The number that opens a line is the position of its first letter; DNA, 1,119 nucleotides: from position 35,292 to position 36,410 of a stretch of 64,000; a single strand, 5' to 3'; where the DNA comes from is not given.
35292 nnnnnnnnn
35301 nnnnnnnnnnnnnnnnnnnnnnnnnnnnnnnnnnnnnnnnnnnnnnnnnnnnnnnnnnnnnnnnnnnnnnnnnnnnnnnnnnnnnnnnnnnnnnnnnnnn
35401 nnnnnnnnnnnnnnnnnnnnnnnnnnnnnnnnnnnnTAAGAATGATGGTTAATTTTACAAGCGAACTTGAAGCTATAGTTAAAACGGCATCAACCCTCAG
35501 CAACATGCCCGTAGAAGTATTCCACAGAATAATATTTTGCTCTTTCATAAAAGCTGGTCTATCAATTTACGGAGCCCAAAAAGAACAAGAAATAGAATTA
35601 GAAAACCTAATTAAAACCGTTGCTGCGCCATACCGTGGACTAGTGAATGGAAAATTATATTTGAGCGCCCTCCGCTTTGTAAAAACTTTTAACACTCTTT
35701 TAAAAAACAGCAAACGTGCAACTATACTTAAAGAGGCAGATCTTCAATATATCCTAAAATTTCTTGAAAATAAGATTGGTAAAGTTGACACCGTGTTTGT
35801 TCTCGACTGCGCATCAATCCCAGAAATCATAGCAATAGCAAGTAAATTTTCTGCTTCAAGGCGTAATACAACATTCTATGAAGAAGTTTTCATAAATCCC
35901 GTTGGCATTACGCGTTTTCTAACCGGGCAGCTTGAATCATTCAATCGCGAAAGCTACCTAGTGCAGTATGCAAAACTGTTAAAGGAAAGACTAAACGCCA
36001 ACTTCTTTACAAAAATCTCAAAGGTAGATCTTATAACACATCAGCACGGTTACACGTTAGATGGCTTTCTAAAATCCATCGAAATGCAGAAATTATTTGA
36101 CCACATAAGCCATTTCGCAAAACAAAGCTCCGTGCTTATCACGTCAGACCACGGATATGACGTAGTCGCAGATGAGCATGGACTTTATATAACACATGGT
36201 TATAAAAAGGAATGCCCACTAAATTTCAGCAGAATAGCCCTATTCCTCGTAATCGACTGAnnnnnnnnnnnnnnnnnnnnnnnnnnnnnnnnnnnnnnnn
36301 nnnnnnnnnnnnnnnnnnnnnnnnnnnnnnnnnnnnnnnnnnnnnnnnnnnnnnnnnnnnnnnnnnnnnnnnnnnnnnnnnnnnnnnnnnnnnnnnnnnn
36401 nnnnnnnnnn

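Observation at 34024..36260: BrxL-like ATPase lacking a protease domain, followed 2 nt downstream by a small SDHG-motif protein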

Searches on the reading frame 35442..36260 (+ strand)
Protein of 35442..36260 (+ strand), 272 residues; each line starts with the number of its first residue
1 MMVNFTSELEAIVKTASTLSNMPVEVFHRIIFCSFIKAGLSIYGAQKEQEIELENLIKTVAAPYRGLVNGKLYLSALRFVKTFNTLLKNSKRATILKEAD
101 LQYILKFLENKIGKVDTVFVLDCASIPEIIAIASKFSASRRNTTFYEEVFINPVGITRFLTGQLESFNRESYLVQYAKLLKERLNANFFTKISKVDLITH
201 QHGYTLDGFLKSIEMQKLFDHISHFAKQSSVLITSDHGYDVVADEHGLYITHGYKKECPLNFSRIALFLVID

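Call 6: search_protein_families(library=pfam, proteins=[window:35442-36260:+], max_evalue=0.1)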
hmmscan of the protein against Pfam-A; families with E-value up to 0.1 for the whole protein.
window:35442-36260:+ (272 aa): 0 families

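Call 7: search_protein_families(library=ncbifam, proteins=[window:35442-36260:+], max_evalue=0.1)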
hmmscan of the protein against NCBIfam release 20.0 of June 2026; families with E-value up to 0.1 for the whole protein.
window:35442-36260:+ (272 aa): 0 families

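Call 8: search_protein_families(library=padloc, proteins=[window:35442-36260:+], max_evalue=0.1)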
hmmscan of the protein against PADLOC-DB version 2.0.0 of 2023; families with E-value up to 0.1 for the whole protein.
window:35442-36260:+ (272 aa): 0 families

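Call 9: find_homologous_proteins(query=window:35442-36260:+, max_evalue=0.001)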
Query window:35442-36260:+ (272 aa): 57 proteins with E <= 0.001 among 588 candidates.
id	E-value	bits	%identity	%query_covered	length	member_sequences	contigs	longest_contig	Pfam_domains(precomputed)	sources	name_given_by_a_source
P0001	6.7e-172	588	100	100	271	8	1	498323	-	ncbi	ncbi:MAG: hypothetical protein QXW12_04165 [Nitrososphaerota archaeon]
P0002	6.0e-154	529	86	100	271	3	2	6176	-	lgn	-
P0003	5.0e-152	523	85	100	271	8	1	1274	-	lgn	-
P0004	1.2e-143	495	82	100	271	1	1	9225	-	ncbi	ncbi:MAG: hypothetical protein QW175_01980 [Candidatus Bathyarchaeia archaeon]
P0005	4.4e-140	484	79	100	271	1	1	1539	-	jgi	-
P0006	4.4e-139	480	79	100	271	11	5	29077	-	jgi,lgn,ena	jgi:hypothetical protein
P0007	6.0e-137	473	78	100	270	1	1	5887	-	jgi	jgi:hypothetical protein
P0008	3.0e-136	471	80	100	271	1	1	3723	-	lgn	-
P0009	1.7e-124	432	72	100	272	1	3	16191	-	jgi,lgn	jgi:hypothetical protein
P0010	2.1e-123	429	72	98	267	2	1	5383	-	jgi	-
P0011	8.5e-122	424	70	100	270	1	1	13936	-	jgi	jgi:hypothetical protein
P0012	1.2e-121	423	68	100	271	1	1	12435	-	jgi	jgi:hypothetical protein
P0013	5.0e-121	421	68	100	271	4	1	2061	-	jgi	jgi:hypothetical protein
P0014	7.9e-120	417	68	100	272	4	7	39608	-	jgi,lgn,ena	jgi:hypothetical protein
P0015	5.1e-117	408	66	100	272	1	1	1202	-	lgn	-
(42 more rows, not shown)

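Call 10: search_solved_structures(query=window:35442-36260:+, max_evalue=10)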
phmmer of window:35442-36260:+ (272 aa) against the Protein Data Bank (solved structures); distinct sequences matched with E-value up to 10: 2.
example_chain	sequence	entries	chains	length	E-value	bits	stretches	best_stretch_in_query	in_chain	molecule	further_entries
9j1l_O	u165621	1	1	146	0.73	12.7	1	143-230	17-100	FtbO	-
9j1l_3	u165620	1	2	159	0.82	12.5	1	143-230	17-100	FtbO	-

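Call 13: search_solved_structures(query=A1, max_evalue=10, show_alignments=3)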
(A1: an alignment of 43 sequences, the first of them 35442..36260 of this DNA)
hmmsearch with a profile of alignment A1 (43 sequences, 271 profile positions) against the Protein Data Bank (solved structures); distinct sequences matched with E-value up to 10: 1.
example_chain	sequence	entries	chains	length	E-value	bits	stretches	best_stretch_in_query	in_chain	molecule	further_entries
3n8u_A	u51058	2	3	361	1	12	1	37-118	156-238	imelysin peptidase | Imelysin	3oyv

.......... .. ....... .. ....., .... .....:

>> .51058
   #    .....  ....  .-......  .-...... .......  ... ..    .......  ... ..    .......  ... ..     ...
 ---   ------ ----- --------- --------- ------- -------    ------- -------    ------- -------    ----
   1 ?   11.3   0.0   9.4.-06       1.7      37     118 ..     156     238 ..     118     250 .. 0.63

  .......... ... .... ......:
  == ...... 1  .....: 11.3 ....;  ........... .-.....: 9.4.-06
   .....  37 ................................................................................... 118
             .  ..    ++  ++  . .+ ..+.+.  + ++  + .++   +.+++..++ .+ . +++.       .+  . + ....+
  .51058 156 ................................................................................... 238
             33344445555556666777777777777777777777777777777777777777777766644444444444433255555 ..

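Call 14: search_protein_families(library=pfam, alignment_id=A1, max_evalue=10)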
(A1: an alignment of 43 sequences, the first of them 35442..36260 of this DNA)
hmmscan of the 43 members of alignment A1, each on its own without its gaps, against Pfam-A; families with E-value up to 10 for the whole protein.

A. member 1, window:35442-36260:+ (272 aa): 0 families

B. families by the number of members that match (of 43 scanned): 23 families
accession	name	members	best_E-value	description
PF16452.10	Phage_CI_C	5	0.092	Bacteriophage CI repressor C-terminal domain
PF25753.1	SF0329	3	0.031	SF0329 protein family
PF11685.13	DUF3281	3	0.054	Protein of unknown function (DUF3281)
PF08665.17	PglZ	2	0.042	PglZ domain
PF19337.4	BAMBI_C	1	0.015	BMP and activin membrane-bound inhibitor homolog C-terminus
PF18923.6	DUF5673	1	0.022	Domain of unknown function (DUF5673)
PF07651.22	ANTH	1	0.031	ANTH domain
PF17112.10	Tom6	1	0.055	Mitochondrial import receptor subunit Tom6, fungal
PF06027.18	SLC35F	1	0.064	Solute carrier family 35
PF07087.16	DUF1353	1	0.081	Protein of unknown function (DUF1353)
PF23998.1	BTB_BTBDG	1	0.091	BTBDG BTB/POZ domain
PF02732.21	ERCC4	1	0.094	ERCC4 domain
PF04852.17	ALOG_dom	1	0.12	ALOG domain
PF13110.11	DUF3966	1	0.13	Protein of unknown function (DUF3966)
PF10567.14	Nab6_mRNP_bdg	1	0.14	RNA-recognition motif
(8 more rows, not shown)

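Call 16: find_related_loci(query=A1, collection=genome_contigs, flank=10000)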
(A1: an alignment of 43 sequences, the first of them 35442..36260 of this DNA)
Query A1 (272 aa) in genome_contigs; peptide patterns used: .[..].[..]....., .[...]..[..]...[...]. (x = any residue, [..] = any of these).
38 stretches matched a pattern; 13 encode a relative of the query (tblastn E <= 1e-3); 13 distinct loci.
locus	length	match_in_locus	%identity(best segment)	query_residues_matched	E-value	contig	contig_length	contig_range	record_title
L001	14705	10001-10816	86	1-272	2e-164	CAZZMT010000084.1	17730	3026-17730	MAG TPA_asm: uncultured Candidatus Bathyarchaeia archaeon isolate binchicken_co25_93 genome assembly, contig: k141_17154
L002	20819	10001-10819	61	1-272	2e-114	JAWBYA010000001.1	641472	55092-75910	MAG: Sulfolobales archaeon isolate JZ-1_201901_bins_11 JZ-1_201901_bins_11_scaffold_1, whole genome shotgun sequence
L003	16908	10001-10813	55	2-272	6e-107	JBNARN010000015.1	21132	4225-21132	MAG: Candidatus Bathyarchaeales archaeon isolate Kamch4316-2DMB-16 bin3.fa-15, whole genome shotgun sequence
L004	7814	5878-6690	56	2-272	7e-106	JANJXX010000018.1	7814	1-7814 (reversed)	MAG: Crenarchaeota archaeon isolate JZ-1.bin_83 NODE_18_length_7814_cov_2.25016, whole genome shotgun sequence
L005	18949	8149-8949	51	4-269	6e-86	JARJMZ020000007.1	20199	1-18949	MAG: Thermoprotei archaeon isolate MAG_11 k141_224158, whole genome shotgun sequence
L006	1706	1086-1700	50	2-206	3e-67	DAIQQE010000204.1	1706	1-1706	MAG TPA_asm: Candidatus Nezhaarchaeales archaeon isolate CTOTU25735 NODE_5355_length_1706_cov_2.614779, whole genome sho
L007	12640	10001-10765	29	6-264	7e-31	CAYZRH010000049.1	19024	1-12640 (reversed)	MAG TPA_asm: uncultured Desulfurococcaceae archaeon isolate SRP141559_co1_67 genome assembly, contig: NODE_1416_length_1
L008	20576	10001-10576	33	89-271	3e-30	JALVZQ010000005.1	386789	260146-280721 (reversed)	MAG: Acidilobaceae archaeon isolate T10_metabat1_scaf2bin.051 T10_NODE_4_length_386789_cov_12.156496, whole genome shotg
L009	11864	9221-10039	29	2-270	9e-27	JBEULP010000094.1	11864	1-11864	MAG: Infirmifilum sp. isolate KC_020 contig101, whole genome shotgun sequence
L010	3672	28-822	27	10-269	2e-24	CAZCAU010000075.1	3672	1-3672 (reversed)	MAG TPA_asm: uncultured Desulfurococcales archaeon isolate SRP141559_co1_23 genome assembly, contig: NODE_16464_length_3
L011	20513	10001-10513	33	96-270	2e-21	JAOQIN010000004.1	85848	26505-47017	MAG: Candidatus Methanoxibalbensis ujae isolate NA091.008_2 NODE_4, whole genome shotgun sequence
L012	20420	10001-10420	26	118-253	8e-8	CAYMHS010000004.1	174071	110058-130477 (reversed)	MAG TPA_asm: uncultured Thermoproteaceae archaeon isolate SRP141552_co1_85 genome assembly, contig: NODE_20_length_17407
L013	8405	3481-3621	34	207-253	2e-4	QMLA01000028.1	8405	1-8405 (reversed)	MAG: Deltaproteobacteria bacterium isolate B73_G16 B73_Guay16_scaffold_07273, whole genome shotgun sequence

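Call 19: predict_structure(alignment_id=A1)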
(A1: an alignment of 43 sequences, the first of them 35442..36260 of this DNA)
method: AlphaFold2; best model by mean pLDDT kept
length: 272 residues; sequences in the alignment: 43
mean_pLDDT: 87.4   pTM: 0.89
mean pLDDT of the five models: 87.4, 85.8, 85.0, 82.5, 82.3
residues with pLDDT >= 90: 165; 70-90: 76; 50-70: 25; < 50: 6
segments of 3 or more residues with pLDDT < 50: 197-199
pLDDT, mean of each block of 10 residues (from residue 1): 77 94 95 98 93 95 91 96 84 63 89 94 91 96 90 60 81 89 95 61 83 92 94 90 91 86 91 95
secondary structure, 60 per line:
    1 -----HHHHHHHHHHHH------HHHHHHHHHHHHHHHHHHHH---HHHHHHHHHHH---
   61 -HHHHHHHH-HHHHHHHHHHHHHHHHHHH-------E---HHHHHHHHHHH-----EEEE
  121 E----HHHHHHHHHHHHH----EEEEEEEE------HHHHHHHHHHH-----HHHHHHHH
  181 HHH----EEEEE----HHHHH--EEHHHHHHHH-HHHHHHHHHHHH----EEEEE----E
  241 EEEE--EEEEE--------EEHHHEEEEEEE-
elements in order: H6-17 H24-43 H47-57 H62-69 H71-89 H101-111 E117-121 H126-138 E143-150 H157-167 H173-183 E188-192 H197-201 H206-213 H215-226 E231-235 E240-244 E247-251 E265-271

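Call 30: search_protein_representatives(alignment_id=A1)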
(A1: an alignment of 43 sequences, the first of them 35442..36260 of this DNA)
Query: 43 sequences, 271 profile positions. Proteins with E-value up to 0.001 (for the whole library): 48; up to 1e-10: 36; up to 1e-30: 22. The best 48 are listed.
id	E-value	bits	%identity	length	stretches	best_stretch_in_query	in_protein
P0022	7.7e-121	419.1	-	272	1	1-271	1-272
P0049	1.7e-93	329.4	-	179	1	93-271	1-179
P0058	4.3e-64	233.0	-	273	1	4-270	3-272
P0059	1.5e-53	198.5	-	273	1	1-270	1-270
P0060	1.6e-52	195.0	-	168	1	107-269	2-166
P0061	3.2e-48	181.0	-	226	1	56-271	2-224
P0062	6.4e-47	176.7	-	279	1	52-268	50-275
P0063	9.9e-47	176.1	-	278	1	5-268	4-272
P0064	4.9e-45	170.5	-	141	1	6-133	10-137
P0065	3.7e-44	167.6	-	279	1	13-270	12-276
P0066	1.3e-42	162.6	-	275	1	8-270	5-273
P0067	1.3e-40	156.0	-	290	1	7-270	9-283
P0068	1.8e-40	155.6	-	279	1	51-268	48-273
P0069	2.5e-40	155.1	-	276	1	6-268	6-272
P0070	5.6e-40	153.9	-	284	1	6-257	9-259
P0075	5.6e-33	131.0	-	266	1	16-270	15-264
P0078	2.6e-30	122.2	-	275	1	4-270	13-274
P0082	1.7e-26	109.7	-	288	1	17-270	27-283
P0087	4.2e-20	88.8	-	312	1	90-256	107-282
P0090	3.7e-11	59.4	-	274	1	77-263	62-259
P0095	3.0e-07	46.6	-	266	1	112-269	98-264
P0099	5.2e-05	39.3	-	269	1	105-253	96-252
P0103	7.5e-04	35.5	-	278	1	110-257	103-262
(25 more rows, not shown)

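Call 70: search_protein_families(library=pfam, proteins=[L012:299-3151:+, L011:1116-2939:-, L012:9677-10501:+, L011:9749-10525:+, L012:10558-11022:+, L011:10516-10977:+, L012:11446-11916:+, L011:11803-12441:+, L011:9-1010:+, L007:1744-2256:+], max_evalue=0.05)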
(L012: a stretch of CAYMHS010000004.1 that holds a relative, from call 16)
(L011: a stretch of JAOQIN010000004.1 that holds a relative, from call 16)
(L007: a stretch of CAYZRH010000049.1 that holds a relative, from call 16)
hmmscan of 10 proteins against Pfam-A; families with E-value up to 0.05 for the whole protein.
L012:299-3151:+ (950 aa): 2 families
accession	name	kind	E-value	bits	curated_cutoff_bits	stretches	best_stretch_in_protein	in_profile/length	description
PF00271.37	Helicase_C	-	1.3e-10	42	23.5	1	200-315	5-109/110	Helicase conserved C-terminal domain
PF00270.35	DEAD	-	1.1e-06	28.9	26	1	9-90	90-162/167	DEAD/DEAH box helicase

L011:1116-2939:- (607 aa): 2 families
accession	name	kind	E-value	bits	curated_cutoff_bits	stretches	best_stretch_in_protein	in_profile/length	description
PF01314.23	AFOR_C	-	1.9e-150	501.8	27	1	215-605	3-385/385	Aldehyde ferredoxin oxidoreductase, domains 2 & 3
PF02730.20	AFOR_N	-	8.6e-76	254.6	29.8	1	2-199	2-198/199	Aldehyde ferredoxin oxidoreductase, N-terminal domain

L012:9677-10501:+ (274 aa): 2 families
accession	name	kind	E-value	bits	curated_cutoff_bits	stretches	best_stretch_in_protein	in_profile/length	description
PF01676.23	Metalloenzyme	-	0.013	15.4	24.3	1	153-235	124-203/252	Metalloenzyme superfamily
PF08665.17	PglZ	-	0.03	14.7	25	0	187-234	125-172/179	PglZ domain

L011:9749-10525:+ (258 aa): 0 families

L012:10558-11022:+ (154 aa): 0 families

L011:10516-10977:+ (153 aa): 0 families

L012:11446-11916:+ (156 aa): 1 family
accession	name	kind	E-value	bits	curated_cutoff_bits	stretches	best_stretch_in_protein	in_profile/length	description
PF01878.24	EVE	-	1.1e-11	45.4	23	1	5-148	1-144/145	EVE domain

L011:11803-12441:+ (212 aa): 0 families

L011:9-1010:+ (333 aa): 5 families
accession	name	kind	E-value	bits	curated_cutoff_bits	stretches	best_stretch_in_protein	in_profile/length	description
PF13750.12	Big_3_3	-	0.0025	17.9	27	1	179-208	120-149/157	Bacterial Ig-like domain (group 3)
PF09136.16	Glucodextran_B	-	0.016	15.5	27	0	140-202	19-78/83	Glucodextranase, domain B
PF18911.6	PKD_4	-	0.024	15.1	27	1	175-201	54-81/85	PKD domain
PF18981.6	InlK_D3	-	0.028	15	25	0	179-198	48-67/75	Internalin K domain (D3/D4)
PF00801.26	PKD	-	0.04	14.4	23.5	0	168-200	44-76/80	PKD domain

L007:1744-2256:+ (170 aa): 0 families

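Call 75: find_encoding_contigs(protein=P0095, flank=10000, max_places=3)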
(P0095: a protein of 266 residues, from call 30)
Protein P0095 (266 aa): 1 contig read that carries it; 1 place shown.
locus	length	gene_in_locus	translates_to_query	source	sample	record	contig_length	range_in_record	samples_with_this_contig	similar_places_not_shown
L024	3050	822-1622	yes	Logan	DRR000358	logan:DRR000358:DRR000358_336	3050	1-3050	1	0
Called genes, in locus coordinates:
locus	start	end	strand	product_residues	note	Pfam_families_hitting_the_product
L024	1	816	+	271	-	?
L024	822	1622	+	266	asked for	-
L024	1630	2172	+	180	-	-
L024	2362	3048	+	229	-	?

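Call 76: find_encoding_contigs(protein=P0099, flank=10000, max_places=2)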
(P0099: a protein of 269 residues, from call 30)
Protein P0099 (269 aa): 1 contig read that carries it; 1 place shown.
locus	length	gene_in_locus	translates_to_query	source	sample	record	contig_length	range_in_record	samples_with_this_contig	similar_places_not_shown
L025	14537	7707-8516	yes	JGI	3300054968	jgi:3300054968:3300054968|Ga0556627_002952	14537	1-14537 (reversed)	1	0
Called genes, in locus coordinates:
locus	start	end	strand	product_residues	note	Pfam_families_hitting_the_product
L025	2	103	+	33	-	?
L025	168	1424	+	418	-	PF00589:Phage_integrase (faint)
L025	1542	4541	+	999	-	-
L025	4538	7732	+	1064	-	-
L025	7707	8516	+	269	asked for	-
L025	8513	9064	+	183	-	-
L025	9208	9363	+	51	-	-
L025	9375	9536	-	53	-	-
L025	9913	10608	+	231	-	-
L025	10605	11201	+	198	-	-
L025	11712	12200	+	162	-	-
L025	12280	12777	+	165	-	-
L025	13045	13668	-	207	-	-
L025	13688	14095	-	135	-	PF01609:DDE_Tnp_1, PF13586:DDE_Tnp_1_2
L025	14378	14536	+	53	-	?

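Call 77: find_encoding_contigs(protein=P0103, flank=10000, max_places=2)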
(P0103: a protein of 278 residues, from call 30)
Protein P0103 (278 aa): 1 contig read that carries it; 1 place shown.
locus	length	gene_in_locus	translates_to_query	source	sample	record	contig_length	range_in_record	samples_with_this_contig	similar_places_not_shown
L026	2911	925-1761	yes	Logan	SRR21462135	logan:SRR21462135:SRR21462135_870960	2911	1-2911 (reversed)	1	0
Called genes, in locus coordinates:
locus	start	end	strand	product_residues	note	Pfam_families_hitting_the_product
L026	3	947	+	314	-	?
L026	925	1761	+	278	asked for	-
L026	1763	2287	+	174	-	-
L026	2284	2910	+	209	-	?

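Call 78: find_encoding_contigs(protein=P0082, flank=10000, max_places=2)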
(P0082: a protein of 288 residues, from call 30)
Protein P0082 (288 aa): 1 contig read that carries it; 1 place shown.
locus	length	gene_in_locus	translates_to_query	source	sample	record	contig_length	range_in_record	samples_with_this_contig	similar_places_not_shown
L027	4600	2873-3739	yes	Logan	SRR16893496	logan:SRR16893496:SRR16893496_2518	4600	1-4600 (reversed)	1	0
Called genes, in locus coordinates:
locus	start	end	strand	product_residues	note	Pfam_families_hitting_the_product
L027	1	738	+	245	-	?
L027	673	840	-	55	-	-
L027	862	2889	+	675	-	-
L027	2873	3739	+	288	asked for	-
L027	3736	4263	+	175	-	-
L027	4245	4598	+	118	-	?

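Call 79: find_encoding_contigs(protein=P0063, flank=10000, max_places=2)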
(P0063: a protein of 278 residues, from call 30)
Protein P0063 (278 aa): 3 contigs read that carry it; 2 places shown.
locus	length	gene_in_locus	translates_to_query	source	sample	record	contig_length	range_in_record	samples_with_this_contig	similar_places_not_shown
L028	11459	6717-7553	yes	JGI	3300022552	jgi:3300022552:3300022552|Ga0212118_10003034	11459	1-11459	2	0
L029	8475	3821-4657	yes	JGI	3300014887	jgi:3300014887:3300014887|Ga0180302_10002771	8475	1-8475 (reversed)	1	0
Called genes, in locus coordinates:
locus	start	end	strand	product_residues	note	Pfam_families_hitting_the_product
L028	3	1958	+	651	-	?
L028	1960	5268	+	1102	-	-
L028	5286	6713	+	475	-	PF20442:BrxL_N, PF13337:BrxL_ATPase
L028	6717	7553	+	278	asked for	-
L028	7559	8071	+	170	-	-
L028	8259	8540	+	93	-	PF01402:RHH_1 (faint), PF21220:RecQ-1-like_HTH (faint), PF03683:UPF0175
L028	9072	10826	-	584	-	PF24701:DUF7664, PF26468:GIY_YIG_3, PF03883:H2O2_YaaD, PF21818:DUF6884 (faint)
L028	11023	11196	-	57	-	-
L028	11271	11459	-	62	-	?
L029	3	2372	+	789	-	?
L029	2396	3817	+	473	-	PF20442:BrxL_N, PF13337:BrxL_ATPase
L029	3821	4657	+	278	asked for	-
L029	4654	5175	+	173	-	-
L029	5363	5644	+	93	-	PF01402:RHH_1 (faint), PF21220:RecQ-1-like_HTH (faint), PF03683:UPF0175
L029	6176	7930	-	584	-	PF24701:DUF7664, PF26468:GIY_YIG_3, PF03883:H2O2_YaaD, PF21818:DUF6884 (faint)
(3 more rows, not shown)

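Call 88: fold_search(model_id=the predicted structure, library=pdb)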
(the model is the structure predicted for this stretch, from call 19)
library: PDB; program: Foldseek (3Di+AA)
matches with E <= 10: 652; with E <= 0.001: 13
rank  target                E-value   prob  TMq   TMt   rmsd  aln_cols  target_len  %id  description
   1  8thp_A                8.6e-05  1.00  0.38  0.26  10.5       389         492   10  PorX phosphatase null mutant (T271V) (released 2024-04-17)
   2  7pv7_B                9.6e-05  1.00  0.39  0.24  10.8       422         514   10  Crystal structure of dimeric Porphyromonas gingivalis PorX, a type 9 secretion system response regulator. (released 2022-12-14)
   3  7pv7_A                1.0e-04  1.00  0.38  0.24  11.0       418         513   10  Crystal structure of dimeric Porphyromonas gingivalis PorX, a type 9 secretion system response regulator. (released 2022-12-14)
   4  7pvk_A                1.0e-04  0.99  0.35  0.22  11.4       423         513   12  X-ray structure of dimeric PorX (T272A mutant), in complex with pGpG. (released 2022-12-14)
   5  8ted_B                1.8e-04  1.00  0.39  0.24  11.1       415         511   11  PorX primitive orthorhombic crystal form (released 2024-04-17)
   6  7pva_D                2.6e-04  0.99  0.37  0.23  11.6       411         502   11  1.9 Angstrom crystal structure of dimeric PorX, co-crystallized in the presence of zinc (released 2022-12-14)
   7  8tef_C                3.1e-04  1.00  0.40  0.25  11.9       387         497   12  PorX primitive monoclinic crystal form (released 2024-04-17)
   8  7pva_B                3.3e-04  0.99  0.39  0.24  10.7       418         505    9  1.9 Angstrom crystal structure of dimeric PorX, co-crystallized in the presence of zinc (released 2022-12-14)
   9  8tff_A                3.9e-04  0.99  0.35  0.23  11.2       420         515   11  PorX with BeF3 phosphate analog (released 2024-04-17)
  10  8p6f_A                5.8e-04  0.99  0.37  0.23  11.3       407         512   11  Crystal structure of PorX-Fj (released 2024-04-03)
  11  8thp_B                6.5e-04  1.00  0.42  0.26  11.6       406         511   11  PorX phosphatase null mutant (T271V) (released 2024-04-17)
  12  8tfm_A                6.5e-04  0.99  0.40  0.25  11.5       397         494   11  PorX with Zn (primitive orthorhombic crystal form) (released 2024-04-17)
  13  8tef_D                8.1e-04  0.99  0.38  0.24  11.0       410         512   10  PorX primitive monoclinic crystal form (released 2024-04-17)
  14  8ted_A                1.1e-03  0.97  0.36  0.23  11.1       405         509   10  PorX primitive orthorhombic crystal form (released 2024-04-17)
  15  8tef_A                1.3e-03  0.99  0.40  0.25  10.6       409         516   10  PorX primitive monoclinic crystal form (released 2024-04-17)
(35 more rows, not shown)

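Call 94: find_encoding_contigs(protein=P0075, flank=10000, max_places=1)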
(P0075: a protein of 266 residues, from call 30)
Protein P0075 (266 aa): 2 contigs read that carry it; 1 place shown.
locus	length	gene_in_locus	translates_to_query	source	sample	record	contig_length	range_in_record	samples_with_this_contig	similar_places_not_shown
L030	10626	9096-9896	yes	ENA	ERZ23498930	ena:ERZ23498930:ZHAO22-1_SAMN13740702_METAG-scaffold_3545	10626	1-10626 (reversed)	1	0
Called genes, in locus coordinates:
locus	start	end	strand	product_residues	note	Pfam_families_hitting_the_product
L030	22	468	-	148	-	PF01850:PIN (weak)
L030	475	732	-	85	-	PF04014:MazE_antitoxin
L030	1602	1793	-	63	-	-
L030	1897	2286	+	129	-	-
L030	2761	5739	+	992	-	-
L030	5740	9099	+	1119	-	-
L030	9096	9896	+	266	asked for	-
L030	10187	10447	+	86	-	-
